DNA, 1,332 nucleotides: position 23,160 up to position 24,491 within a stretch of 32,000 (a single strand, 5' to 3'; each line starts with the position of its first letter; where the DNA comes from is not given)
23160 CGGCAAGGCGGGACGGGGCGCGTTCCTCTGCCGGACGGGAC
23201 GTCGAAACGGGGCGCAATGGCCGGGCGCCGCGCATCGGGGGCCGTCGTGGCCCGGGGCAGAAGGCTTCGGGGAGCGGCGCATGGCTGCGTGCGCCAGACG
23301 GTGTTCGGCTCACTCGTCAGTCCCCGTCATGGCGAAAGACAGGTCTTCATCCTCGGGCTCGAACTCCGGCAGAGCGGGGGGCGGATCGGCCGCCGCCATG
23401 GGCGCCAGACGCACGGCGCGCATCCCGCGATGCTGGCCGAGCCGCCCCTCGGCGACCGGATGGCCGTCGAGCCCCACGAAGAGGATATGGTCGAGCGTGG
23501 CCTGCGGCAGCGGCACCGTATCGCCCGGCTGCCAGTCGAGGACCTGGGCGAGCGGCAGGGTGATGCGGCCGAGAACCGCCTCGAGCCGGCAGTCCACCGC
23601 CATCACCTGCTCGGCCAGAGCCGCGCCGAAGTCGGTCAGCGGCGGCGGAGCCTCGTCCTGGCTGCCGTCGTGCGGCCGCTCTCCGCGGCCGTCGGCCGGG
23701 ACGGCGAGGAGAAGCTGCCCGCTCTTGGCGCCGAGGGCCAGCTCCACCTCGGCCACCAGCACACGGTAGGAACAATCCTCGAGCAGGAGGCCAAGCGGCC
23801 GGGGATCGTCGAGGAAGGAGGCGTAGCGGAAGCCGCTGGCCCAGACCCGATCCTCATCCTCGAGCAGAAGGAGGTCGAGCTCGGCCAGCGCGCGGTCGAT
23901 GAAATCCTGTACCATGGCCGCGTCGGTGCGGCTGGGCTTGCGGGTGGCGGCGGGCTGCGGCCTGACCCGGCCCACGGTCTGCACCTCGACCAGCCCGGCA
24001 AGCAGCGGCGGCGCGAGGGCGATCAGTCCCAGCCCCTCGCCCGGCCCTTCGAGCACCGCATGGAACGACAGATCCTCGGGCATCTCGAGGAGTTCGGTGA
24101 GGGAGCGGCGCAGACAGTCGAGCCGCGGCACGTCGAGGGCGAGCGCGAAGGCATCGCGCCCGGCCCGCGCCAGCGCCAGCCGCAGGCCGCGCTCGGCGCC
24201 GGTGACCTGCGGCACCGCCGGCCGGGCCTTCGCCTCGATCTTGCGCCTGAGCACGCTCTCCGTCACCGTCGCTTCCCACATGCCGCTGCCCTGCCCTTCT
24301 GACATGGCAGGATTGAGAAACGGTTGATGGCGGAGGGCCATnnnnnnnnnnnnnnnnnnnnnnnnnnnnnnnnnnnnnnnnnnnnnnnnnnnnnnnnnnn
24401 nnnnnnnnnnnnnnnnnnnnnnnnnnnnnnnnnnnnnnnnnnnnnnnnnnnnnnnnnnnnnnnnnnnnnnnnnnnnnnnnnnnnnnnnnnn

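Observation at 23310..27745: Candidate undescribed signalling module: CheY-like receiver, 2-TM miniprotein, symporter-fused histidine kinase and FliM-like protein in one transcription-unit-like string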

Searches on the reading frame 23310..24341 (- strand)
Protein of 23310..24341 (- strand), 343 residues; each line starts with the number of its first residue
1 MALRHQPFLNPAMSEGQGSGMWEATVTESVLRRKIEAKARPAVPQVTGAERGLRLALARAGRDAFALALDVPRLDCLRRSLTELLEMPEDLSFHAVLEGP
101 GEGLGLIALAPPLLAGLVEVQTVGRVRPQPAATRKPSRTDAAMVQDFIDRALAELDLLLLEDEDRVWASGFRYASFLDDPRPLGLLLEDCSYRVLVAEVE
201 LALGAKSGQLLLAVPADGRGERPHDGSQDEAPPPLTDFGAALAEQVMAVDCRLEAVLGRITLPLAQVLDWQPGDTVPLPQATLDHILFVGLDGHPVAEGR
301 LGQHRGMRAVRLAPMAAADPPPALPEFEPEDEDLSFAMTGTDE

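Call 3: search_protein_families(library=pfam, proteins=[window:23310-24341:-], max_evalue=0.01)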
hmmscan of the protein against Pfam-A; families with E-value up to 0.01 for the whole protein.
window:23310-24341:- (343 aa): 1 family
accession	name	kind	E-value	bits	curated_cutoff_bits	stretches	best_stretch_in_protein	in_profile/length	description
PF01052.25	FliMN_C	-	3.8e-15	56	23.8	1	244-312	1-68/73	Type III flagellar switch regulator (C-ring) FliN C-term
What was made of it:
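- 23310..24266 (-): fliM of the archetypal (Fla2-type) flagellum. Revised GTG start, 318 aa. Pfam FliMN_C 4e-15 (call 3).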

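Call 4: search_protein_families(library=ncbifam, proteins=[window:23310-24341:-], max_evalue=0.01)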
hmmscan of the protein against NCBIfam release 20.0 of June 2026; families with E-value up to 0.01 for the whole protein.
window:23310-24341:- (343 aa): 1 family
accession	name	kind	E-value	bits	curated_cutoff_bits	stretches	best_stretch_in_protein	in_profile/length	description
TIGR01397.1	fliM_switch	equivalog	1.2e-10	41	219.6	1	240-312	244-315/320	flagellar motor switch protein FliM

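Call 6: search_protein_families(library=pfam, proteins=[window:23310-24341:-], max_evalue=10)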
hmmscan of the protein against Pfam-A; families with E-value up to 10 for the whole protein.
window:23310-24341:- (343 aa): 1 family
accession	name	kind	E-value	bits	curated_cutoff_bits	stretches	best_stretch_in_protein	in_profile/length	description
PF01052.25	FliMN_C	-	3.8e-15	56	23.8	1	244-312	1-68/73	Type III flagellar switch regulator (C-ring) FliN C-term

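Call 8: find_homologous_proteins(query=window:23310-24341:-)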
Query window:23310-24341:- (343 aa): 896 proteins with E <= 0.001 among 8000 candidates; the best 120 are listed.
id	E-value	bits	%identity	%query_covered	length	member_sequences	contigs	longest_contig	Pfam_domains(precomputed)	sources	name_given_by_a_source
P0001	1.1e-209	713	100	97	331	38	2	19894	PF01052.26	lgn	-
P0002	2.7e-130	453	70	93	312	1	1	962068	PF01052.26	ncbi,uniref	ncbi:FliM/FliN family flagellar motor switch protein [Rhodobacter sp. NSM]|uniref:FliM/FliN family f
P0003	9.3e-122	424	65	94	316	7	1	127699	PF01052.26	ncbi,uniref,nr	ncbi:FliM/FliN family flagellar motor switch protein [Cereibacter sediminicola]|uniref:FliM/FliN fam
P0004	9.0e-116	405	70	83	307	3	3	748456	PF01052.26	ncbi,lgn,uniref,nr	ncbi:FliM/FliN family flagellar motor switch protein [Cereibacter sphaeroides]|uniref:FliM/FliN fami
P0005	7.1e-108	379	61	92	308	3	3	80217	PF01052.26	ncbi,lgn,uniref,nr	ncbi:flagellar motor switch protein FliM [Cereibacter ovatus]|uniref:Flagellar motor switch protein 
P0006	4.2e-101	357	62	89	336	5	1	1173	PF01052.26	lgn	-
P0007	1.6e-97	345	62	81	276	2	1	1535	PF01052.26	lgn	-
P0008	5.2e-97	343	62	82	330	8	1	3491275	PF01052.26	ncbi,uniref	ncbi:FliM/FliN family flagellar motor C-terminal domain-containing protein [Cereibacter changlensis]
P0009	1.3e-96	342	61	83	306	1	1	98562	PF01052.26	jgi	jgi:flagellar motor switch protein FliM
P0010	4.8e-92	327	59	85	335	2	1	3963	PF01052.26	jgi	-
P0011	2.7e-91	324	58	87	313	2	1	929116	PF01052.26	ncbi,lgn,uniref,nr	ncbi:FliM/FliN family flagellar motor switch protein [Tabrizicola sp. J26]|uniref:FliM/FliN family f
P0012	7.8e-90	319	58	86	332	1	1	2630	PF01052.26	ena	-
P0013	1.9e-89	318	58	87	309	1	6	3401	PF01052.26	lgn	-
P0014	3.1e-89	318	56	83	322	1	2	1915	PF01052.26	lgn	-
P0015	3.6e-89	317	56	84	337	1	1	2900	PF01052.26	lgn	-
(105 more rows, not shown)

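Call 10: find_related_loci(query=A1, collection=genome_contigs, flank=10000)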
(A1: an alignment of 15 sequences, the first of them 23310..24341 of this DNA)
Query A1 (343 aa) in genome_contigs; peptide patterns used: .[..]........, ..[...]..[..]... (x = any residue, [..] = any of these).
302 stretches matched a pattern; 286 encode a relative of the query (tblastn E <= 1e-3); the best 80 are kept; 80 distinct loci.
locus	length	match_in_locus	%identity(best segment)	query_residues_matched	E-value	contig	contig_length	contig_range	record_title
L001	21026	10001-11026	95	2-343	0e+0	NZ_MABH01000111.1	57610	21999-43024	Cereibacter johrii strain JA192 Masurca_344_len_New_1:57610, whole genome shotgun sequence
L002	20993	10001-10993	65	5-343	5e-131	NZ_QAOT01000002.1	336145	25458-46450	Cereibacter azotoformans strain KA25 Ga0191649_102, whole genome shotgun sequence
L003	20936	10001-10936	70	26-343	3e-128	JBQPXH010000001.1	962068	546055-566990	Rhodobacter sp. NSM assembly_contig_1, whole genome shotgun sequence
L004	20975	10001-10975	58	8-342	3e-114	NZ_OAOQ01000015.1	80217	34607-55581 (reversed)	Cereibacter ovatus strain JA234, whole genome shotgun sequence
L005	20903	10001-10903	58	26-328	1e-96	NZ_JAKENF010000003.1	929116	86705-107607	Alitabrizicola rongguiensis strain J26 NODE_3_length_929116_cov_172.328837, whole genome shotgun sequence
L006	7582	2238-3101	62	24-311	2e-95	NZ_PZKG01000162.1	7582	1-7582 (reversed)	Cereibacter changlensis JA139 contig00162, whole genome shotgun sequence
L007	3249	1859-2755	56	18-312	1e-96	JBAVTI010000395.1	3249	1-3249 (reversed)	MAG: Paracoccaceae bacterium isolate MFD01649_ilm_asm_bin37 k127_337774, whole genome shotgun sequence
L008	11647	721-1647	55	14-322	2e-92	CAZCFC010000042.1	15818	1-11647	MAG TPA_asm: uncultured Cypionkella sp. isolate binchicken_co328_218 genome assembly, contig: NODE_2392_length_15818_cov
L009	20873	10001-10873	56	26-314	1e-91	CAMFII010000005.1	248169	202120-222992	MAG: uncultured Rhodobacter sp. isolate SRR9109405_bin.18_metaWRAP_v1.3_MAG genome assembly, contig: ERZ12289976.36, who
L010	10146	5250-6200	52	12-330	3e-91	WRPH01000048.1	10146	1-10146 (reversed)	MAG: Rhodobacteraceae bacterium isolate X3_MaxBin.022 scaffold_2411, whole genome shotgun sequence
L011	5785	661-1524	55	28-314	1e-90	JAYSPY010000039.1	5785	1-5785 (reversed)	MAG: Pseudorhodobacter sp. isolate GFS_11612 GFS_11612_38, whole genome shotgun sequence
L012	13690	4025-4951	55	7-312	2e-90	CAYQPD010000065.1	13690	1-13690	MAG TPA_asm: uncultured Rhodobacter sp. isolate binchicken_co387_489 genome assembly, contig: NODE_5470_length_13690_cov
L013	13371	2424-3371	51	3-316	3e-90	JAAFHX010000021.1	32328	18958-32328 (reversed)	MAG: Rhodobacterales bacterium isolate bin77.metabat.ball.199 WN_Rhodobacterales_2_scaffold_21, whole genome shotgun seq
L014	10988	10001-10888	55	30-330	1e-89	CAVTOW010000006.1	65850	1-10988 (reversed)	MAG: uncultured Alphaproteobacteria bacterium isolate MFD00905.bin.2.60 genome assembly, contig: contig_93312, whole gen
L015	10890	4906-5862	53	3-313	8e-90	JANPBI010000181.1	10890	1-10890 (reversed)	MAG: Rhodobacterales bacterium isolate VAR_78_metabat_98 VAR_78_k141_225376, whole genome shotgun sequence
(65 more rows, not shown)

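Call 25: search_dna_similar(query=window:23310-24281:-, collection=plasmids, mode=protein, max_rows=40, rows=best)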
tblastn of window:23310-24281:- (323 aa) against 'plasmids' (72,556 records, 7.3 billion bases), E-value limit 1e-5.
Records with a match: 5; places in all: 5; records where one place covers at least 80% of the query: 0.
Best place of each record, by identity: <60% 5.
By first word of the organism name: Paracoccus 4; Pseudorhodobacter 1.
By predicted mobility (MOB-suite, as given by PLSDB): conjugative 2; non-mobilizable 2; mobilizable 1.
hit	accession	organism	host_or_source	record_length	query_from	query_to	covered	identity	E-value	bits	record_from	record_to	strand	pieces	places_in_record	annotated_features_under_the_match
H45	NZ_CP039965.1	Pseudorhodobacter turbinis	single bacterial isolate,Turban shell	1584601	101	291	59%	54.4%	4e-48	180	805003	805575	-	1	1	record has no annotation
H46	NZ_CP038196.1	Paracoccus versutus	single cell,soil adjacent to the roots ...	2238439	101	291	59%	37.4%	4e-18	92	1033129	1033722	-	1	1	none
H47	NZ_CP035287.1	Paracoccus versutus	whole organism,soil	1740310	101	291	59%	36.9%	5e-19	95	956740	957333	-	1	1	none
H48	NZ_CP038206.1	Paracoccus pantotrophus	single cell,soil associated with ...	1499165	101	291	59%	36.5%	2e-16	87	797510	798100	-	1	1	none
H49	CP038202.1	Paracoccus ferrooxidans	single cell,bioreactor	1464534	101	291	59%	36.1%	1e-16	88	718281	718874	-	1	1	FliM/FliN family flagellar motor switch protein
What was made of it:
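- Tried and rejected: The plasmid collection gave only Paracoccus and Pseudorhodobacter hits for FliM (call 25).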

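Call 42: predict_structure(alignment_id=A1)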
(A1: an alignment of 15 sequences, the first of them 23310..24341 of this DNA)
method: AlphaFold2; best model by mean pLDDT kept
length: 343 residues; sequences in the alignment: 15
mean_pLDDT: 66.3   pTM: 0.51
mean pLDDT of the five models: 66.3, 57.4, 48.9, 47.5, 38.0
residues with pLDDT >= 90: 41; 70-90: 117; 50-70: 89; < 50: 96
segments of 3 or more residues with pLDDT < 50: 1-7, 9-22, 40-44, 222-236, 238-260, 280-282, 317-343
pLDDT, mean of each block of 10 residues (from residue 1): 41 43 55 55 59 87 85 87 78 84 86 91 86 85 91 82 61 83 80 89 86 78 41 44 43 40 59 57 56 61 64 55 35 32 31
secondary structure, 60 per line:
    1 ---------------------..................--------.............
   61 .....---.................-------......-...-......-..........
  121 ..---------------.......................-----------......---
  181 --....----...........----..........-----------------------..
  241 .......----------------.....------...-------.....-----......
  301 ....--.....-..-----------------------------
elements in order: H22-39 H48-65 E69-80 H81-85 E93-98 E104-109 H111-122 H138-160 E172-177 H183-186 E191-201 E206-215 H239-247 H264-268 E275-277 E285-289 E295-304 E307-311

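Call 46: fold_search(model_id=the predicted structure, library=pdb)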
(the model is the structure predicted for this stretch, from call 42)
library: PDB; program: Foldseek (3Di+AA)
matches with E <= 10: 761; with E <= 0.001: 30
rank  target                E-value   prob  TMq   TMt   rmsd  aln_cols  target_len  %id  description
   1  8wiw_7                1.2e-11  1.00  0.43  0.48  23.7       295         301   17  Cryo-EM structure of the flagellar C ring in the CW state (released 2024-09-04)
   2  8umx_C                3.6e-11  1.00  0.42  0.49  23.6       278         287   16  Cryo-EM structure of a single subunit of a Clockwise-locked form of the Salmonella enterica Typhimurium flagellar C-ri (released 2024-01-24)
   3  8umd_C                5.7e-11  1.00  0.43  0.50  21.7       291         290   18  Cryo-EM structure of a single subunit of a Counterclockwise-locked form of the Salmonella enterica Typhimurium flagell (released 2024-01-24)
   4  8wo5_B1               5.7e-11  1.00  0.41  0.47  22.1       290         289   19  Cryo-EM structure of the intact flagellar motor-hook complex in the CCW state (released 2024-09-04)
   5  9n49_M                1.1e-10  1.00  0.43  0.50  21.6       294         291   17  C-ring - single subunit of the 34-mer CCW flagellar switch complex - FliF, FliG, FliM, and FliN from Salmonella (released 2025-03-12)
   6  8vid_M                1.9e-10  1.00  0.41  0.48  23.6       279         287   17  CW Flagellar Switch Complex with extra density - FliF, FliG, FliM, and FliN forming single subunit of the C-ring from  (released 2024-02-28)
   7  8vib_M                3.3e-10  1.00  0.41  0.49  23.7       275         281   16  CW Flagellar Switch Complex - FliF, FliG, FliM, and FliN forming single subunit of the C-ring from Salmonella (released 2024-02-28)
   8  3soh_A                5.8e-08  1.00  0.40  0.68   3.3       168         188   12  Architecture of the Flagellar Rotor (released 2011-07-27)
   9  4fhr_A                1.0e-07  1.00  0.39  0.69   3.4       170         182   12  Crystal structure of the complex between the flagellar motor proteins FliG and FliM. (released 2012-08-22)
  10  4fq0_A                1.5e-07  1.00  0.39  0.69   3.5       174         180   12  Crystal structure of FliG-FliM complex from H. pylori (released 2013-05-08)
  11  4qrm_A                2.2e-07  1.00  0.39  0.68   3.4       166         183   12  crystal structure of a binary complex of FliM-FliG middle domains from T.maritima (released 2015-06-10)
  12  4gc8_A                4.0e-07  1.00  0.40  0.71   3.3       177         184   12  Crystal structure of FliM middle domain from H. pylori (released 2013-05-08)
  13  5x0z_F                4.0e-07  1.00  0.36  0.63   4.2       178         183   14  Crystal structure of FliM-SpeE complex from H. pylori (released 2017-09-13)
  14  4hyn_A                7.5e-07  1.00  0.38  0.61   4.2       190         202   15  X-ray crystal structure of Thermotoga maritima FliY (released 2013-04-03)
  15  2hp7                  8.9e-07  1.00  0.39  0.69   4.5       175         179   11  Structure of FliM provides insight into assembly of the switch complex in the bacterial flagella motor (released 2006-08-08)
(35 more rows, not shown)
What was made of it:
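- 23310..24266 (-): The AlphaFold model aligns to Salmonella FliM chains over about 290 columns (E 1e-11) and to FliM middle domains (TM about 0.7) (calls 42, 46).
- On FliM (flagellar C-ring switch protein): Foldseek: Salmonella FliM chains at E 1e-11 over about 290 columns, FliM middle domains at TM about 0.7 (calls 42, 46).
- Closest known: Fla2. Same: Full FliM fold (call 46).
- The protein folds as a true FliM (calls 42, 46).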

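Call 83: find_encoding_contigs(protein=P0004, flank=7000, max_places=1)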
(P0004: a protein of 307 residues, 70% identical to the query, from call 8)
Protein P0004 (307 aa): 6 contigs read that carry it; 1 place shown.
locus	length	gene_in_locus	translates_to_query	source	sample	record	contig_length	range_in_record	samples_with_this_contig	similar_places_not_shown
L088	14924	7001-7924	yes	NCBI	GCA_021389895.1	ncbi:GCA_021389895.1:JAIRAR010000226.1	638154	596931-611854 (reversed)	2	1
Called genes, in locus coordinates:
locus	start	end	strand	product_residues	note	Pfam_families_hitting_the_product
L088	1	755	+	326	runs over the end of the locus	PF09084:NMT1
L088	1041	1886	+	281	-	PF01557:FAA_hydrolase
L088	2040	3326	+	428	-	PF01381:HTH_3, PF12844:HTH_19, PF13560:HTH_31, PF09856:ScfRs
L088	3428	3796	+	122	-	PF00072:Response_reg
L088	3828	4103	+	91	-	-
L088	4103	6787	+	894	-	PF00474:SSF (faint), PF00512:HisKA, PF02518:HATPase_c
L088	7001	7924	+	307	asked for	PF01052:FliMN_C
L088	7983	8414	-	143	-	PF04273:BLH_phosphatase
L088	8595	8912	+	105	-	PF21173:DksA-like_N, PF01258:zf-dskA_traR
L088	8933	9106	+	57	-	-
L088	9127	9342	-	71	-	-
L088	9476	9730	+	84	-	PF10073:GapR_DNA-bd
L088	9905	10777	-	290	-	-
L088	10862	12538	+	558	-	PF00528:BPD_transp_1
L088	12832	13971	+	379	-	PF02771:Acyl-CoA_dh_N, PF02770:Acyl-CoA_dh_M, PF00441:Acyl-CoA_dh_1, PF08028:Acyl-CoA_dh_2, PF22924:ACOX_C_alpha1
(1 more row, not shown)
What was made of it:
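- Closest known: Fla2. Same: 70% identical protein with the same gene neighbourhood in C. sphaeroides assemblies (calls 8, 83).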

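Call 84: list_cluster_members(proteins=[P0004])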
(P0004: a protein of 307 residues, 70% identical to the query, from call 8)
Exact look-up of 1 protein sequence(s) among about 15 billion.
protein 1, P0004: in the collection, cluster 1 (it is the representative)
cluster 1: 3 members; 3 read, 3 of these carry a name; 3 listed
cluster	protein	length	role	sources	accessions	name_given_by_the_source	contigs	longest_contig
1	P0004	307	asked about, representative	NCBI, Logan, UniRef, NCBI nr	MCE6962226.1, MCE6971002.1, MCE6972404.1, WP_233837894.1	FliM/FliN family flagellar motor switch protein [Cereibacter sphaeroides] | FliM/FliN family flagellar motor switch protein n=1 Tax=Cereibacter sphaeroides ... | flagellar motor switch protein FliM [Cereibacter sphaeroides]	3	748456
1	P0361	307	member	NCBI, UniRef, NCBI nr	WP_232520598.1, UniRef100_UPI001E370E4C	FliM/FliN family flagellar motor switch protein [Rhodobacter sp. CZR27] | FliM/FliN family flagellar motor switch protein n=1 Tax=Rhodobacter sp. CZR27 ... | flagellar motor switch protein FliM [Rhodobacter sp. CZR27]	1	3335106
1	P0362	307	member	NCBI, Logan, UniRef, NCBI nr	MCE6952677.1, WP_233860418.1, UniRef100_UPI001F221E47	FliM/FliN family flagellar motor switch protein [Cereibacter sphaeroides] | FliM/FliN family flagellar motor switch protein n=1 Tax=Cereibacter sphaeroides ... | flagellar motor switch protein FliM [Cereibacter sphaeroides]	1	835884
